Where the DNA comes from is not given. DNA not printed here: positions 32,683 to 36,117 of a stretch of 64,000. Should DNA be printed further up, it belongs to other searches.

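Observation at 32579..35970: Orphan pair: G/S-tethered lipoprotein plus a 1045-aa Cys-rich acidic secreted protein, between ihfA-merR and tRNA-Pro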

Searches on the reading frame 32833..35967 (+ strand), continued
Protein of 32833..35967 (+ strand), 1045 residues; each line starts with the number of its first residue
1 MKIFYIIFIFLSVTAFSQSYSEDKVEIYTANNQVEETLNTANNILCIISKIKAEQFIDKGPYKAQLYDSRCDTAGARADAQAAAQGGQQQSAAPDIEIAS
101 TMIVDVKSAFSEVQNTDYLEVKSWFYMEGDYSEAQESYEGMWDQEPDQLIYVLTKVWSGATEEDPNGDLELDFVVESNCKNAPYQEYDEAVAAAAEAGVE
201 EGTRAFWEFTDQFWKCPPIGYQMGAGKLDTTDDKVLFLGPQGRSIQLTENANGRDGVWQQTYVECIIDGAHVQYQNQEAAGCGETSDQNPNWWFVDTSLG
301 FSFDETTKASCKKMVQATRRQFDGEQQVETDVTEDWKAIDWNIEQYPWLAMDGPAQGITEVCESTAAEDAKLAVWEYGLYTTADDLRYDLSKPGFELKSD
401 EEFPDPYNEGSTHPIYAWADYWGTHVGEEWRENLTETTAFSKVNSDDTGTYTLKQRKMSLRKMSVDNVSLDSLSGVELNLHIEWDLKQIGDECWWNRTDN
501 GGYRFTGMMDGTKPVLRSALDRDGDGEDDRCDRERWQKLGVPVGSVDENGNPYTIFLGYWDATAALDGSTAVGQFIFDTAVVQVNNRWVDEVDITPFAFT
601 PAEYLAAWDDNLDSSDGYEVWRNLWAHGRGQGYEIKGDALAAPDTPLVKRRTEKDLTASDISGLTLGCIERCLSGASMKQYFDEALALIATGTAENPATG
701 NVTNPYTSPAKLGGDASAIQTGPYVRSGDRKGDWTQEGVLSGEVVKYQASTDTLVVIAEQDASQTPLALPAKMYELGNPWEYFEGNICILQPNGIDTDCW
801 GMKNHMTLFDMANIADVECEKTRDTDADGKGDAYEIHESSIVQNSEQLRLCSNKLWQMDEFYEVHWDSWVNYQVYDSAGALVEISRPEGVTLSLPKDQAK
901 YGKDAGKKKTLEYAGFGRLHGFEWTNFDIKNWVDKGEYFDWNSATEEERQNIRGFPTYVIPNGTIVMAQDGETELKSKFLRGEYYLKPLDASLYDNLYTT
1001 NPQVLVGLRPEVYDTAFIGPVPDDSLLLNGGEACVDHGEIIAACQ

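Call 49: list_cluster_members(proteins=[P0147, P0128, P0134, P0117, P0139, P0175, P0187, P0156, P0055, P0076])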
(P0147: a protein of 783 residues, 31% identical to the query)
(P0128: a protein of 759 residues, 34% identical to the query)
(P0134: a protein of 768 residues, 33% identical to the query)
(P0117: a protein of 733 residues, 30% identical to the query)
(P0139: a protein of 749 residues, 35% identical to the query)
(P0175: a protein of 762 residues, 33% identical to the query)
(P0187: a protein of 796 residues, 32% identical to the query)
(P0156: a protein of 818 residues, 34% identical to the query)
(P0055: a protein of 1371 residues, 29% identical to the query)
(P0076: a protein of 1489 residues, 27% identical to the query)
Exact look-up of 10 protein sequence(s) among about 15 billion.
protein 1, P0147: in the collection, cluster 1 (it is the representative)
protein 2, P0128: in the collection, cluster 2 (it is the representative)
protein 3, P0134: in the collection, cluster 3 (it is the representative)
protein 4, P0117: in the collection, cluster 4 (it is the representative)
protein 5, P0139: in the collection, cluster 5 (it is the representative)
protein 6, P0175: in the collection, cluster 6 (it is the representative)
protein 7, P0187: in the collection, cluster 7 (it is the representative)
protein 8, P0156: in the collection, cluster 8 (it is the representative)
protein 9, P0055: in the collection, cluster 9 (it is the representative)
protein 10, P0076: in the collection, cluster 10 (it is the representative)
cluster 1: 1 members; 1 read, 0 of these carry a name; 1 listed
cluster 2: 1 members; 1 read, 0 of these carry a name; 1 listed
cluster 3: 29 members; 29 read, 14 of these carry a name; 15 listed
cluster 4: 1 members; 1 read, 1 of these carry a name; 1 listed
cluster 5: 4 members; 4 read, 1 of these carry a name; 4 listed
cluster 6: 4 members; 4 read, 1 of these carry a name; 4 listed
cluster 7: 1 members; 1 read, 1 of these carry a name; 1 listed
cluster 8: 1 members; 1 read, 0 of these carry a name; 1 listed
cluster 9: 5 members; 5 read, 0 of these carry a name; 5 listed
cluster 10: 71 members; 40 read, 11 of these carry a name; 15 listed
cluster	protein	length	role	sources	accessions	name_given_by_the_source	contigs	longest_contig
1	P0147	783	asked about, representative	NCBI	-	-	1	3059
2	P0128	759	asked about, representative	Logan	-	-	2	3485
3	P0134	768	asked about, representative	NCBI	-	-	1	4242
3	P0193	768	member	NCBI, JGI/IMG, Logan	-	hypothetical protein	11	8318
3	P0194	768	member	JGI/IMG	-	hypothetical protein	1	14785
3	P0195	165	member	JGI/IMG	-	hypothetical protein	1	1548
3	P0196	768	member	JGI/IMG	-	hypothetical protein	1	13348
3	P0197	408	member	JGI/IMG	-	hypothetical protein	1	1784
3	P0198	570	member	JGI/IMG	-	hypothetical protein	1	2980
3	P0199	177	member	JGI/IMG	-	hypothetical protein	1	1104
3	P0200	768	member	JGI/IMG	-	hypothetical protein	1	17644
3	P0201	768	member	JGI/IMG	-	hypothetical protein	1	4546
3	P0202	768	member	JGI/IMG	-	hypothetical protein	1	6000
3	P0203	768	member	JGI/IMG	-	hypothetical protein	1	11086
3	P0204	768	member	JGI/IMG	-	hypothetical protein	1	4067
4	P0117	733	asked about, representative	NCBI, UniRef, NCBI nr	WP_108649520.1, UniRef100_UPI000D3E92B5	hypothetical protein [Dongshaea marina] | hypothetical protein n=1 Tax=Dongshaea marina TaxID=2047966 RepID=UPI000D3E92B5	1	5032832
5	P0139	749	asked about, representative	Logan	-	-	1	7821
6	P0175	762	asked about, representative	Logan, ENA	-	-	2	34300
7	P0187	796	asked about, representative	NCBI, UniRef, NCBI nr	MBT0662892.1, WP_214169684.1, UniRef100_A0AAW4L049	hypothetical protein KI809_01160 [Geobacter pelophilus] | Lipoprotein n=1 Tax=Geoanaerobacter pelophilus TaxID=60036 RepID=A0AAW4L049_9BACT | hypothetical protein [Geoanaerobacter pelophilus]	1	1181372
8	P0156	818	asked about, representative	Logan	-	-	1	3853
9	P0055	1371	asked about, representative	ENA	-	-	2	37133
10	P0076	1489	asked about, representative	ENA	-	-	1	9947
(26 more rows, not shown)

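Call 50: find_encoding_contigs(protein=P0117, flank=6000, max_places=2)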
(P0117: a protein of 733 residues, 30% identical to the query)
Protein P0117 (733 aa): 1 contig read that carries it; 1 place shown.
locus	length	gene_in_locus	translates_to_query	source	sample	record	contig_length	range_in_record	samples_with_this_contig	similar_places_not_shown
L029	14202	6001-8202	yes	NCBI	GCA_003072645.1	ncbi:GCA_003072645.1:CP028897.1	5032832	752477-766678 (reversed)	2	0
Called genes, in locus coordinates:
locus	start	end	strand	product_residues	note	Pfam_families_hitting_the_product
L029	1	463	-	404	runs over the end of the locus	PF02492:cobW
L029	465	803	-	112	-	PF01155:HypA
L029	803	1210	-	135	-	PF22521:HypF_C_2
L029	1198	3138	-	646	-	PF00708:Acylphosphatase, PF07503:zf-HYPF, PF01300:Sua5_yciO_yrdC, PF17788:HypF_C, PF22521:HypF_C_2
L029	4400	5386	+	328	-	PF03222:Trp_Tyr_perm, PF01490:Aa_trans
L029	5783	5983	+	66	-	-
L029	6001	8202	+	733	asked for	-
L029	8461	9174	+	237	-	PF09335:VTT_dom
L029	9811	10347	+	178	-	-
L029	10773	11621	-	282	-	PF00165:HTH_AraC (weak), PF12833:HTH_18, PF00165:HTH_AraC, PF06445:GyrI-like, PF14526:Cass2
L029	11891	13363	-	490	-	PF07690:MFS_1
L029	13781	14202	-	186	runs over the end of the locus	PF02142:MGS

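Call 51: find_encoding_contigs(protein=P0076, flank=6000, max_places=2)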
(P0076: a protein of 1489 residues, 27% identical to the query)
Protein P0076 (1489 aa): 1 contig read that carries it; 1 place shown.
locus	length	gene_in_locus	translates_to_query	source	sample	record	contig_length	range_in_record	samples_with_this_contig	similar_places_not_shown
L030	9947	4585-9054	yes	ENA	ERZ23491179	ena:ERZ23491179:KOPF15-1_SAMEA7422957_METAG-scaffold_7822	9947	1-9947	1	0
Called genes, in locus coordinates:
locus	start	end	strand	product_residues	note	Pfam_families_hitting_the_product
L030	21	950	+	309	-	PF01012:ETF, PF00766:ETF_alpha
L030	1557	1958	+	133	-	-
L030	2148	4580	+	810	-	PF00028:Cadherin (faint), PF17803:Cadherin_4 (faint), PF17892:Cadherin_5, PF17963:Big_9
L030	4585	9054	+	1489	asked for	-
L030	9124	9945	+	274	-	?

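Call 58: find_related_loci(query=A3, collection=metagenome_contigs, flank=3000)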
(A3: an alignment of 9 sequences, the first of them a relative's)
Query A3 (746 aa) in metagenome_contigs; peptide patterns used: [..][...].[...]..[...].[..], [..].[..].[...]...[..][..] (x = any residue, [..] = any of these).
540 stretches matched a pattern; 409 encode a relative of the query (tblastn E <= 1e-3); the best 80 are kept; 80 distinct loci.
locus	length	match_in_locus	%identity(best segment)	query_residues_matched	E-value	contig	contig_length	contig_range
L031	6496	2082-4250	41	27-746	3e-172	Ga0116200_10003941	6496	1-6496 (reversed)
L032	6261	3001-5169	39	27-746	1e-161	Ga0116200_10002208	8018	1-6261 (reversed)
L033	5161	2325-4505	40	21-746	1e-163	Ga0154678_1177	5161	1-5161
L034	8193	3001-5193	40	28-746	1e-158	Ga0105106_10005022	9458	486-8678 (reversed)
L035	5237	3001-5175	41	26-746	6e-159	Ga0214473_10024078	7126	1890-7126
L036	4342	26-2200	40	26-746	1e-159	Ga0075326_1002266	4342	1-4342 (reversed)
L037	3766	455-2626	40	27-746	4e-160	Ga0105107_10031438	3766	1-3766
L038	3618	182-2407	39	29-746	7e-159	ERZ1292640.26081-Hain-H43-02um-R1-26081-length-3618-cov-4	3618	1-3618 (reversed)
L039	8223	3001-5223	40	25-746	5e-152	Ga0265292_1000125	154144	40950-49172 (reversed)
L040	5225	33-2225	40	28-746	7e-152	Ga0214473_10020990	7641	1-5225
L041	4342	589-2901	39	25-746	4e-155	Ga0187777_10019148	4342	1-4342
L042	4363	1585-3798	38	22-746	2e-151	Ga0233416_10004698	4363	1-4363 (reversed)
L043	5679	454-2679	39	21-746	4e-146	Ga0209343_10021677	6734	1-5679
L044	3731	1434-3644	40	29-746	4e-151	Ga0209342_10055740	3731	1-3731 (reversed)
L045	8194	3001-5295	37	14-746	2e-143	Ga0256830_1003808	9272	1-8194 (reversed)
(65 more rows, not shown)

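Call 61: find_homologous_proteins(query=P0187, max_evalue=1e-10)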
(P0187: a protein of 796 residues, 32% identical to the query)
Query P0187 (796 aa): 160 proteins with E <= 1e-10 among 8000 candidates; the best 120 are listed.
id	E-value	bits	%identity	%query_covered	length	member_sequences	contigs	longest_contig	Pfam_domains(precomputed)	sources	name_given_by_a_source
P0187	0.0e+0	1828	100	100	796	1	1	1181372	-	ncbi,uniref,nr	ncbi:hypothetical protein KI809_01160 [Geobacter pelophilus]|uniref:Lipoprotein n=1 Tax=Geoanaerobac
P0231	5.3e-189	649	45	96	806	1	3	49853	-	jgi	jgi:hypothetical protein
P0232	1.1e-184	634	44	96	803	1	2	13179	-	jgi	jgi:hypothetical protein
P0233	7.9e-184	632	42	96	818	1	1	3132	-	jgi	-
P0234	2.2e-180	620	44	96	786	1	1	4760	-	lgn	-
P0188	1.4e-179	618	44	96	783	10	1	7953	-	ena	-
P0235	7.2e-177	609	45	96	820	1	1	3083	-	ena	-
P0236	1.5e-176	608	41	96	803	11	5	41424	-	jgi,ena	-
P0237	1.6e-176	607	44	96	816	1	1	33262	-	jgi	jgi:hypothetical protein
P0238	2.6e-176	607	43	96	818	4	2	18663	-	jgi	jgi:hypothetical protein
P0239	1.0e-173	598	41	96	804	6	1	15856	-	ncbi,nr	ncbi:MAG: hypothetical protein HZB63_08135 [Deltaproteobacteria bacterium]|nr:hypothetical protein [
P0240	1.0e-171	592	42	96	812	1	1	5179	-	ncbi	-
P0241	8.4e-171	589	41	96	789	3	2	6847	-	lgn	-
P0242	3.0e-170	587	43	96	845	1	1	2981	-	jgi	jgi:hypothetical protein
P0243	1.1e-169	585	42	96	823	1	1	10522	-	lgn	-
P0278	1.9e-157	544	40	96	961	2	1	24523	PF18998.7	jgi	jgi:hypothetical protein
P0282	4.7e-156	540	39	96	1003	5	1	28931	PF18998.7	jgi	jgi:hypothetical protein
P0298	1.7e-152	528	38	96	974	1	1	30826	PF18998.7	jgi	jgi:hypothetical protein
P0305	2.5e-149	518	38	96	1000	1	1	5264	PF18998.7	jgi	jgi:hypothetical protein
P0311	2.6e-147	511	38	96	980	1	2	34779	PF18998.7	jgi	jgi:hypothetical protein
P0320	8.4e-145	503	38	96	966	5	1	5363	PF18998.7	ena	-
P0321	1.1e-144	502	38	96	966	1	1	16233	PF18998.7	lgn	-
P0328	2.7e-143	498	38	96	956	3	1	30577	PF18998.7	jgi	-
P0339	7.6e-135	470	37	95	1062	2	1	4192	PF18998.7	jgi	jgi:hypothetical protein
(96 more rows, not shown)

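Call 64: search_solved_structures(query=A4, max_evalue=10)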
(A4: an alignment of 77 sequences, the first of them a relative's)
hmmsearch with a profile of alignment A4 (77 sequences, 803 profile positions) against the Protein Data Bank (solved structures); distinct sequences matched with E-value up to 10: 1.
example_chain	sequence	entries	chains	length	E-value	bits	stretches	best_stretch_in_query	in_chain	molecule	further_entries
3vxb_A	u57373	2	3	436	1.3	10.5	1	11-84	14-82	Putative sugar-binding lipoprotein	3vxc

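Call 70: predict_structure(alignment_id=A4)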
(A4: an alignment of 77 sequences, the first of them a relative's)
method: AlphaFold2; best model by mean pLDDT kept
length: 796 residues; sequences in the alignment: 77
mean_pLDDT: 87.1   pTM: 0.84
mean pLDDT of the five models: 87.1, 85.6, 83.9, 83.9, 83.8
residues with pLDDT >= 90: 505; 70-90: 203; 50-70: 51; < 50: 37
segments of 3 or more residues with pLDDT < 50: 1-28, 53-55, 134-138
pLDDT, mean of each block of 10 residues (from residue 1): 36 39 44 92 72 52 84 86 80 93 94 89 69 49 78 96 96 87 97 91 95 92 95 93 91 92 92 92 94 94 90 95 88 90 87 91 82 95 95 95 93 96 93 89 92 93 92 77 90 93 95 97 97 89 94 97 98 91 95 95 65 85 94 92 96 93 81 87 91 88 88 94 95 90 96 93 93 63 80 83
secondary structure, 60 per line:
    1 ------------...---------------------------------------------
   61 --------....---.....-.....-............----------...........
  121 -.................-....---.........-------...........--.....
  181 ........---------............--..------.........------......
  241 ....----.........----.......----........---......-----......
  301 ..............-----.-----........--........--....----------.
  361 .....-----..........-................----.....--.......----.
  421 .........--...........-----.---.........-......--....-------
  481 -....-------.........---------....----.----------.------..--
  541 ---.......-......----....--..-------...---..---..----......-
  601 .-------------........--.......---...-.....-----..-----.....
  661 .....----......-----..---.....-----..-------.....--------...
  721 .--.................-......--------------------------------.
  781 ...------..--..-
elements in order (helices of 4 or more, strands of 3 or more residues): H69-72 E76-80 H82-86 H88-99 E110-116 H117-120 H122-125 H127-138 H140-143 E147-155 E163-173 E176-188 E198-209 E220-228 E235-244 E249-257 E262-268 E273-280 E284-289 E295-314 E326-333 E336-343 E346-349 E360-365 E371-380 E382-393 H394-397 E402-406 E409-415 E420-429 E432-442 E452-457 E462-467 E470-473 E482-485 E493-501 E511-514 H544-550 E552-557 E562-565 H594-599 H617-622 E625-631 E639-643 E656-661 H662-665 E670-675 E686-690 E705-709 E718-721 E724-740 H742-747 H780-783
